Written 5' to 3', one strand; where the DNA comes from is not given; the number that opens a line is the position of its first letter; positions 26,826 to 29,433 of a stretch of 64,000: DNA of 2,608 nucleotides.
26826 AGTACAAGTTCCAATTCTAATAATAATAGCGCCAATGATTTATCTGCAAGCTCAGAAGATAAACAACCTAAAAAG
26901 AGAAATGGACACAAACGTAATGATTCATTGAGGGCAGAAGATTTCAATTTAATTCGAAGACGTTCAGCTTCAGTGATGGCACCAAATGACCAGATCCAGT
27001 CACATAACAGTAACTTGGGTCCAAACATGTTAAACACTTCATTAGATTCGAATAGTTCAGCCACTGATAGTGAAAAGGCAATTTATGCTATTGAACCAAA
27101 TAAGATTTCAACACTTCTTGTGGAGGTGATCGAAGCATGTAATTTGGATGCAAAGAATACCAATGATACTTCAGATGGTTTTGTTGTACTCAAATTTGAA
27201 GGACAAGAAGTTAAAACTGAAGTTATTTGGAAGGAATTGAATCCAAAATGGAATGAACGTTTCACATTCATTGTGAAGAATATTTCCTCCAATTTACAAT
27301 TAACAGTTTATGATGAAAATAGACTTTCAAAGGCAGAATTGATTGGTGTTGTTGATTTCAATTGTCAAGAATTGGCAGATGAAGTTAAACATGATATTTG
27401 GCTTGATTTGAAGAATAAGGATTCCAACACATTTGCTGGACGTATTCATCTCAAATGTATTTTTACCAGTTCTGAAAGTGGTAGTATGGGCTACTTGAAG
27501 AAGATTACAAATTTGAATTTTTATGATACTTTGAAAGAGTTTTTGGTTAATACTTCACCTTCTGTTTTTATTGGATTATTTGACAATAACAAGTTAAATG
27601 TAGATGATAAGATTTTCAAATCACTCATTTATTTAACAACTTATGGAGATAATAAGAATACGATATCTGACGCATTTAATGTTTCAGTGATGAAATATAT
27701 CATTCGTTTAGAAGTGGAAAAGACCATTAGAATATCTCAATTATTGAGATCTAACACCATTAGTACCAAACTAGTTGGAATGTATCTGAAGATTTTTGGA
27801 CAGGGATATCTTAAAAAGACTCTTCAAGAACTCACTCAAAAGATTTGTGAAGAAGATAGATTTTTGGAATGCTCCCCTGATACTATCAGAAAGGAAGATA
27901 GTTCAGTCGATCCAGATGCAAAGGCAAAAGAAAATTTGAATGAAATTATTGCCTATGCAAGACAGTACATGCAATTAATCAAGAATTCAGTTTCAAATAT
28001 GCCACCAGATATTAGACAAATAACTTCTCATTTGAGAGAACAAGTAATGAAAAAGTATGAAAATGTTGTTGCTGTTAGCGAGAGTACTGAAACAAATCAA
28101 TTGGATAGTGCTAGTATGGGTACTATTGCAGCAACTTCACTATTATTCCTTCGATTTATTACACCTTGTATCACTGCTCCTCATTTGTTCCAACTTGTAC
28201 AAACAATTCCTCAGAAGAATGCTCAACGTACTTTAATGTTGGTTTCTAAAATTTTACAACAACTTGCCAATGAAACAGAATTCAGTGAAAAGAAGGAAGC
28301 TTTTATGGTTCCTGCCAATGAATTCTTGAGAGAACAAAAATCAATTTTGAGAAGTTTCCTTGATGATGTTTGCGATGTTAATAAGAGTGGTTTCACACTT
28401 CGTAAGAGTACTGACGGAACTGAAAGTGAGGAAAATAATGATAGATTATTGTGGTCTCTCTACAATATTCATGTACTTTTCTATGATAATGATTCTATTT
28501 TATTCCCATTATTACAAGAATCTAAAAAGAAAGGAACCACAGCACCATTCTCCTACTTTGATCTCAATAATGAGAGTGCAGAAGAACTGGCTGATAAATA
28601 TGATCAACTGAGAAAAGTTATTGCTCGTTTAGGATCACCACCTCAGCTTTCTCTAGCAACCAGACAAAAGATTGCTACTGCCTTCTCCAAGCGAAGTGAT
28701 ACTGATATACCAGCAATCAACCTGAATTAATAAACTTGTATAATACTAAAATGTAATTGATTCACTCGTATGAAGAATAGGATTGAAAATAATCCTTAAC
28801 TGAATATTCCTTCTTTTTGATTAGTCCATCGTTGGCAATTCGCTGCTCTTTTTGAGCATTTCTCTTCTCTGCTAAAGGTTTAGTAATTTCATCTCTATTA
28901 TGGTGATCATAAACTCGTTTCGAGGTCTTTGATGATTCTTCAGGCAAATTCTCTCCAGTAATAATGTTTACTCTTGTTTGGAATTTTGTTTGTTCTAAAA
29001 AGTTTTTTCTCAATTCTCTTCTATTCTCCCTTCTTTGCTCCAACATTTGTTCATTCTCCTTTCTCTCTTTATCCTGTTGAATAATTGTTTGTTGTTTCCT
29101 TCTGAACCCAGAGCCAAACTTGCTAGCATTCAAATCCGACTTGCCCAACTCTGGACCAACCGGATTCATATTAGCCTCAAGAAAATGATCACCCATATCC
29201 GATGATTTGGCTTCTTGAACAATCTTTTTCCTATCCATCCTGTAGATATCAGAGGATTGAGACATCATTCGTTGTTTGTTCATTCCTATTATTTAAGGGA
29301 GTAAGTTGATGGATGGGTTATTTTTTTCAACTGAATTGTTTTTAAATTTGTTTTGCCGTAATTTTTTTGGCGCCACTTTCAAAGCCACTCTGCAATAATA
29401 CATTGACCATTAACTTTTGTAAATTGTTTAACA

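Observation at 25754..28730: MOB1 reads in frame through a canonical 72-nt intron into the C2-RasGAP gene: possible MOB-C2-RasGAP fusion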

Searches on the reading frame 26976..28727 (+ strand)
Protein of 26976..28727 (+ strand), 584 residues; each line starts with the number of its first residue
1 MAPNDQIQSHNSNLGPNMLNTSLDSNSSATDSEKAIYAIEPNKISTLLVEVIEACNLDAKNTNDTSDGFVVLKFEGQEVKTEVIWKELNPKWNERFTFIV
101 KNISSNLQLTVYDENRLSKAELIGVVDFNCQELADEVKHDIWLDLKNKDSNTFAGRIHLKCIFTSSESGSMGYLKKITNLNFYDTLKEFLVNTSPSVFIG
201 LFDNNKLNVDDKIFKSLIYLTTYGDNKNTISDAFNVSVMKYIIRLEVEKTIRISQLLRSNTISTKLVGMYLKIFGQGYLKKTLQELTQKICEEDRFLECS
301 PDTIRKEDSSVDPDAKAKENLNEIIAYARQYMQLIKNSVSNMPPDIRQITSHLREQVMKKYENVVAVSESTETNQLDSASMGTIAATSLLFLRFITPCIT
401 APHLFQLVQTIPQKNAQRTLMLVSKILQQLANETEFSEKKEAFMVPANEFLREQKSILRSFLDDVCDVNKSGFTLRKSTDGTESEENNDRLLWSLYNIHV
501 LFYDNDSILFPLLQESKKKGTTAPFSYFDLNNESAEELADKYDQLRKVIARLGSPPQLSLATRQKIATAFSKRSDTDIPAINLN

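Call 17: search_solved_structures(query=window:26976-28727:+, show_alignments=2)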
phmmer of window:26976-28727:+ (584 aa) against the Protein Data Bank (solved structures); distinct sequences matched with E-value up to 0.001: 77 (the best 60 are shown).
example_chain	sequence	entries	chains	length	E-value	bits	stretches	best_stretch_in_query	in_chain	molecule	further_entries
8edo_A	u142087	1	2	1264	4e-19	72.1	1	244-468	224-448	Neurofibromin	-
7pgp_F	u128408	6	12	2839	9.7e-19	70.9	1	244-468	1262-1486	Neurofibromin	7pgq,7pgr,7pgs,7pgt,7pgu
3bxj_A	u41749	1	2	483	2.3e-17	66.3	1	246-469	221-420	Ras GTPase-activating protein SynGAP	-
6v65_B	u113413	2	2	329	3.7e-17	65.6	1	244-469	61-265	Neurofibromin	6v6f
6ob2_B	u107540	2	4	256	7.6e-17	64.6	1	244-465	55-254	Neurofibromin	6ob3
1nf1_A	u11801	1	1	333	8.7e-17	64.4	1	244-469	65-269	PROTEIN (NEUROFIBROMIN)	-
6ank_A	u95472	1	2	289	1.6e-16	63.5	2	44-163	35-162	Synaptotagmin-7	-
8bos_G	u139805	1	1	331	4.4e-16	62.1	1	252-474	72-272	Ras GTPase-activating protein 1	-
1wer_A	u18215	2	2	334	4.5e-16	62.1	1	252-474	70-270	P120GAP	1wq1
9bz4_A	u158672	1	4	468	4.5e-16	62.1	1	249-472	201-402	Ras GTPase-activating protein 1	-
7r03_A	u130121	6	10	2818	2.6e-15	59.6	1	244-468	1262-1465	Isoform I of Neurofibromin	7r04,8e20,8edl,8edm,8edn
7moc_A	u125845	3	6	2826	2.6e-15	59.6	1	244-468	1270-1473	Isoform I of Neurofibromin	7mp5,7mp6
2ep6_A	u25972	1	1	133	8.3e-13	51.3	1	44-160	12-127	MCTP2 protein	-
9h6x_D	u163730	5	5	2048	1.2e-12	50.7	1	52-134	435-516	Myoferlin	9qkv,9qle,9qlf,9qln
1dqv_A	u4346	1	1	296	1.4e-12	50.6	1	46-150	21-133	SYNAPTOTAGMIN III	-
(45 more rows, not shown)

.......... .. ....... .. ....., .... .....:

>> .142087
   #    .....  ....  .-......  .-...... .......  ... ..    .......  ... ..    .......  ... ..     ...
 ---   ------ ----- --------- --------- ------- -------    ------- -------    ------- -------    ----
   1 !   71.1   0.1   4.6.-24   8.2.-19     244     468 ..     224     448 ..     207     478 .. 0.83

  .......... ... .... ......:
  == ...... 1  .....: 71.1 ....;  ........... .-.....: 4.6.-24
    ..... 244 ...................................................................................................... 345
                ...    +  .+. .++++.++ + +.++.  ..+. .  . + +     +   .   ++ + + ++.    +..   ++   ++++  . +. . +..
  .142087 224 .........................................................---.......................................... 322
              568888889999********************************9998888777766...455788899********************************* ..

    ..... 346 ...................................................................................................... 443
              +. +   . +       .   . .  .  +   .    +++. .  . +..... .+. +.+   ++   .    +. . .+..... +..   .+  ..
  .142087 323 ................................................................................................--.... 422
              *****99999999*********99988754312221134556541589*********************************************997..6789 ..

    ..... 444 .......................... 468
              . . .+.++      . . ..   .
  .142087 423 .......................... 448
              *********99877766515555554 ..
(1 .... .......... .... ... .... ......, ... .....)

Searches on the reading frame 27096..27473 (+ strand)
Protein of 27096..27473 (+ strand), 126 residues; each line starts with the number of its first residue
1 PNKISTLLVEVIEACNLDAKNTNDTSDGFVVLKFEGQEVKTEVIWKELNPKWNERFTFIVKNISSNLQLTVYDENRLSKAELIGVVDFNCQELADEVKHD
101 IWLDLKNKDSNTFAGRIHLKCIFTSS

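Call 70: search_solved_structures(query=window:27096-27473:+, show_alignments=4, max_evalue=1e-8)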
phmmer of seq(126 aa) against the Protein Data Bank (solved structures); distinct sequences matched with E-value up to 1e-8: 19.
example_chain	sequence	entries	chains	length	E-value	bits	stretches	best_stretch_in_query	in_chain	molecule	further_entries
6ank_A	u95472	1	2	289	8.7e-19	71.2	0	5-119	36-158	Synaptotagmin-7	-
9h6x_D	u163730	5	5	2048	4.6e-17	65.6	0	13-94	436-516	Myoferlin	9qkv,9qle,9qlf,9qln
9qls_A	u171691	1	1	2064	4.1e-15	59.3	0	10-85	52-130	Dysferlin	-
9b8k_A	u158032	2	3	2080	5.4e-15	58.9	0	11-85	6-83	Dysferlin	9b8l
1dqv_A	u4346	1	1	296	5.5e-15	58.9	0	6-109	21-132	SYNAPTOTAGMIN III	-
3hn8_A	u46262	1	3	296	5.5e-15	58.9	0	6-109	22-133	Synaptotagmin-3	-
2r83_A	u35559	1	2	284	2.3e-14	56.9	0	6-107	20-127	Synaptotagmin-1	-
5kj7_E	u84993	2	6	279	3e-14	56.5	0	6-107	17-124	Synaptotagmin-1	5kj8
5ccg_E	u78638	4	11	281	3.1e-14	56.5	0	6-107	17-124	Synaptotagmin-1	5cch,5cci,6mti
5w5c_F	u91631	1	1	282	3.1e-14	56.5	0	6-107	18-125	Synaptotagmin-1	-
2ep6_A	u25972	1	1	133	7e-14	55.3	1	4-120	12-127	MCTP2 protein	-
9bkw_A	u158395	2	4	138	1.9e-12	50.7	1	6-120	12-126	XYPPX repeat family protein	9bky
5a50_B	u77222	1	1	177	1.1e-11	48.2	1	7-94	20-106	AT3G17980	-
5a4x_B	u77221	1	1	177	1.2e-11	48.1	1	7-93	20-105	AT3G17980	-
4v29_A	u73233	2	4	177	2.2e-11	47.3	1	7-94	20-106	AT3G17980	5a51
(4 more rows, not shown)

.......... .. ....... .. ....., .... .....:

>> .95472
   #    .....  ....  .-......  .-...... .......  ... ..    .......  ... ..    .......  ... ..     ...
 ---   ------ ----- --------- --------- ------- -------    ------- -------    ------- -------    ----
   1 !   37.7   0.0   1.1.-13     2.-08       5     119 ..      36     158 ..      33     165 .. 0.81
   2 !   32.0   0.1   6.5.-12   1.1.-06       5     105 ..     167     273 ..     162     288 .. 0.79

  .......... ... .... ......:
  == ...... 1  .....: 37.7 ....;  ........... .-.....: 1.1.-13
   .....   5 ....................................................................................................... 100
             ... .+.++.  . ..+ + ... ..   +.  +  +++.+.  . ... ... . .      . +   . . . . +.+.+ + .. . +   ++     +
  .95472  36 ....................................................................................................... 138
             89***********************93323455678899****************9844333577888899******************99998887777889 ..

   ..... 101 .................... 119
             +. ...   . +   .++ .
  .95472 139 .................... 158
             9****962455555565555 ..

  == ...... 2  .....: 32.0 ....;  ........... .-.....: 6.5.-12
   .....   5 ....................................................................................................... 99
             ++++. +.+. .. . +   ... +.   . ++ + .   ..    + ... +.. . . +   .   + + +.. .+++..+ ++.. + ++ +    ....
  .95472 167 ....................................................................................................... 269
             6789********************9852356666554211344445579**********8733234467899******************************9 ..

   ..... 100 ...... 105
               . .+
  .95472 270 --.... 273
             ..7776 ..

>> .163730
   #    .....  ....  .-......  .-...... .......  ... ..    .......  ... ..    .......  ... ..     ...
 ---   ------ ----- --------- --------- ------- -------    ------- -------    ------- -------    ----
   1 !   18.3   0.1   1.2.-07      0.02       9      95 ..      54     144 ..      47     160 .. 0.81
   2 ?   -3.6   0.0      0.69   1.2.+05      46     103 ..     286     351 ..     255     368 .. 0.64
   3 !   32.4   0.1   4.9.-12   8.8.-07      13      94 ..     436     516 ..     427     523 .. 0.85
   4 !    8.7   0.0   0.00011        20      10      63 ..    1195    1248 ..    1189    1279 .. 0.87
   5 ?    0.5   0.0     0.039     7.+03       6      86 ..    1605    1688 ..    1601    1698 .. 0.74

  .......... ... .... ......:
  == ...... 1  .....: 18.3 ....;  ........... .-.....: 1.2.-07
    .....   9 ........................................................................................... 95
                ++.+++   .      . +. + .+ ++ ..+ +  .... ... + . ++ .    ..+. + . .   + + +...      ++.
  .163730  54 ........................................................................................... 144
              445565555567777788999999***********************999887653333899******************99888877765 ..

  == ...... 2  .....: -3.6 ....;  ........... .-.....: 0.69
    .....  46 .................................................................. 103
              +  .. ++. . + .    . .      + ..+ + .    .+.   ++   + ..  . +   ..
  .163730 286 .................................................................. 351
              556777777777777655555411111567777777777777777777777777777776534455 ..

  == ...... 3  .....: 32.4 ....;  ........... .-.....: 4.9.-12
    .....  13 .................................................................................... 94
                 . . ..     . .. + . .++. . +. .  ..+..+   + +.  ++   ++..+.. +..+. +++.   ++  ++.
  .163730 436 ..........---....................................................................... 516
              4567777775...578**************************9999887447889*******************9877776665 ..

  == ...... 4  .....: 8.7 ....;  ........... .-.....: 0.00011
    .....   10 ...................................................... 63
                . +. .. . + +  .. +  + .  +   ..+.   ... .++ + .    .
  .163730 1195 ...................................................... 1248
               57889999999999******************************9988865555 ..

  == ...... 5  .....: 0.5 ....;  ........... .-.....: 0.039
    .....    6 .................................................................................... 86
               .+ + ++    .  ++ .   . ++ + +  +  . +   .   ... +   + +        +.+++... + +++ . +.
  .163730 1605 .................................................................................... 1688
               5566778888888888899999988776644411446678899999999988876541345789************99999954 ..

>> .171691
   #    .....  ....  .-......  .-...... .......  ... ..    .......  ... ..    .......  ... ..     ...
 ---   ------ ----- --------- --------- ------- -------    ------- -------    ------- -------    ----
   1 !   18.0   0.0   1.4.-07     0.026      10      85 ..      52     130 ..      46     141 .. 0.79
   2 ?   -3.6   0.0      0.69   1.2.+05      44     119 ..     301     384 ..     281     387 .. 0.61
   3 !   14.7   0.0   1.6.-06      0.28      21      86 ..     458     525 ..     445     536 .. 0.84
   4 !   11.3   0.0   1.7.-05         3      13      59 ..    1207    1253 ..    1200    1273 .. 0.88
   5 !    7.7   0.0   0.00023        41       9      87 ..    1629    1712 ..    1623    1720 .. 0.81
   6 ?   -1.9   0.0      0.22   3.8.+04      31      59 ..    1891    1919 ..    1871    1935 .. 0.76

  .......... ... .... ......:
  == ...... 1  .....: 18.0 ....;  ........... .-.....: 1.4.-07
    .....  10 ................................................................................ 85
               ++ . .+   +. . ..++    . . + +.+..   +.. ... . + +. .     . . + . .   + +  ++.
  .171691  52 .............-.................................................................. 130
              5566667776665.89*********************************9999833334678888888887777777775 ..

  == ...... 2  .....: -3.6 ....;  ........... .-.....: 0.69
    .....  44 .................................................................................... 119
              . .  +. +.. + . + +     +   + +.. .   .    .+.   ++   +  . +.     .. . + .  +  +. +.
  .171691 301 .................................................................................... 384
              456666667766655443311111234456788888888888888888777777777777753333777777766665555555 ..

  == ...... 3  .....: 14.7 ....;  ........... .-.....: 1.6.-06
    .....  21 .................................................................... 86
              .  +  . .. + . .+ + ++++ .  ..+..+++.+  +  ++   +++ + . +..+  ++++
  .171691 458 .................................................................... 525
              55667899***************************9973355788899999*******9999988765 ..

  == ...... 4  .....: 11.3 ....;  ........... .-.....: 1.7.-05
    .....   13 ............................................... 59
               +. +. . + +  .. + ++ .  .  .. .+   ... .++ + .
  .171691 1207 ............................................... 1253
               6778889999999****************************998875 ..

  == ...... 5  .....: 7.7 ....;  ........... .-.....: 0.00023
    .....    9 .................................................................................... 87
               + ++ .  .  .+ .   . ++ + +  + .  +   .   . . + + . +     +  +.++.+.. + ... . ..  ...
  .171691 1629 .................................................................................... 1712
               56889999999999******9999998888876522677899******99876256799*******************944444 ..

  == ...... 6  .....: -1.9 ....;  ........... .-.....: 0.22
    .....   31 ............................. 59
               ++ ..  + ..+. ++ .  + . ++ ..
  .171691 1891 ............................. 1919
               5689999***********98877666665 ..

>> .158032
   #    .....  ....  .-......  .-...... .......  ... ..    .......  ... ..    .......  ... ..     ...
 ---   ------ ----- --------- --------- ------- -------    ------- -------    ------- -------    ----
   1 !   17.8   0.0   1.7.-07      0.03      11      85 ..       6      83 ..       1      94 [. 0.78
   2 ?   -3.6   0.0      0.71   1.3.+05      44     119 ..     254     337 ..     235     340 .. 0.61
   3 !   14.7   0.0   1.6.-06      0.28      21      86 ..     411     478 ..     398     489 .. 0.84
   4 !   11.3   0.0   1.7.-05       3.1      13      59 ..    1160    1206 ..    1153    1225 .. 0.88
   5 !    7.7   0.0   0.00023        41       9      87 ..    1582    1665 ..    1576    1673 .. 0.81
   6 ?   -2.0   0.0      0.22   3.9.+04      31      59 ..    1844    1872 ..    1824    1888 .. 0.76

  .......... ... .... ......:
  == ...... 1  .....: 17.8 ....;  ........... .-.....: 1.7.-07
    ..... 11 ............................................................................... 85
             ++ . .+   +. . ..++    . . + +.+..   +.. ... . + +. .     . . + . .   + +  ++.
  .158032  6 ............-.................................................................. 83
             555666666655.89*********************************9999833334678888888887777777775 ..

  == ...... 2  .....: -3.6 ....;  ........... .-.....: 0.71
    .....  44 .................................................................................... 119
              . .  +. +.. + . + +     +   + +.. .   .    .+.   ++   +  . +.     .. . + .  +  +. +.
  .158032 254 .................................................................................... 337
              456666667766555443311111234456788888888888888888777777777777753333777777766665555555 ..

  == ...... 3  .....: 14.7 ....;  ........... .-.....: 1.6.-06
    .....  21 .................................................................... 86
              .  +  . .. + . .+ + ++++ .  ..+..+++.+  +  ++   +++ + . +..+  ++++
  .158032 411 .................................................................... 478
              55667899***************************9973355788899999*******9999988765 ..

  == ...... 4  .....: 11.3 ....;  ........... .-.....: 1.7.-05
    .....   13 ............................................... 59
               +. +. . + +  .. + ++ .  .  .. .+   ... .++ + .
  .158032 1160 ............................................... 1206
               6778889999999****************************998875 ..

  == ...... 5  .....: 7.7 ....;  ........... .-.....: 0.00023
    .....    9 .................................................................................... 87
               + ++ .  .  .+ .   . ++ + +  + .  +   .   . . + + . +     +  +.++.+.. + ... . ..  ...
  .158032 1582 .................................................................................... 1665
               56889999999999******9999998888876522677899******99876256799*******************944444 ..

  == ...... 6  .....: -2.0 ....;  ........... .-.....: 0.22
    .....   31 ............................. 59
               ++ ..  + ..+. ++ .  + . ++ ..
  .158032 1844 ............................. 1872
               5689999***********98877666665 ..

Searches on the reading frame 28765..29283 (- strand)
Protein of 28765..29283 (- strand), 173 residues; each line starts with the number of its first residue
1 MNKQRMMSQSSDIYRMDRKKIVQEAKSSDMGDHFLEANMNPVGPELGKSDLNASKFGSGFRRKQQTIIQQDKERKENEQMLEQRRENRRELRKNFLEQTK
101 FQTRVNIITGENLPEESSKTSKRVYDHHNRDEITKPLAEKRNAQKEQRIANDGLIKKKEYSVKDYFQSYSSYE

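Call 18: find_encoding_contigs(protein=window:28765-29283:-, flank=6000, max_places=3)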
Protein window:28765-29283:- (173 aa): 1 contig read that carries it; 1 place shown.
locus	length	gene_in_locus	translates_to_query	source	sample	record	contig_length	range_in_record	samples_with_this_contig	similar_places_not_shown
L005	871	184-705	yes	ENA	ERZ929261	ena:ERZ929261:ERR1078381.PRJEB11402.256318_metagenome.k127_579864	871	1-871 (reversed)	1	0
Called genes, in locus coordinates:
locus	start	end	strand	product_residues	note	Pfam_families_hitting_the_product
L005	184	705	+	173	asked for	-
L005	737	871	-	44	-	?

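Call 71: search_protein_families(library=pfam, proteins=[window:28765-29283:-], max_evalue=0.001)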
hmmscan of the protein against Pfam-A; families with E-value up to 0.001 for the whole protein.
window:28765-29283:- (173 aa): 0 families
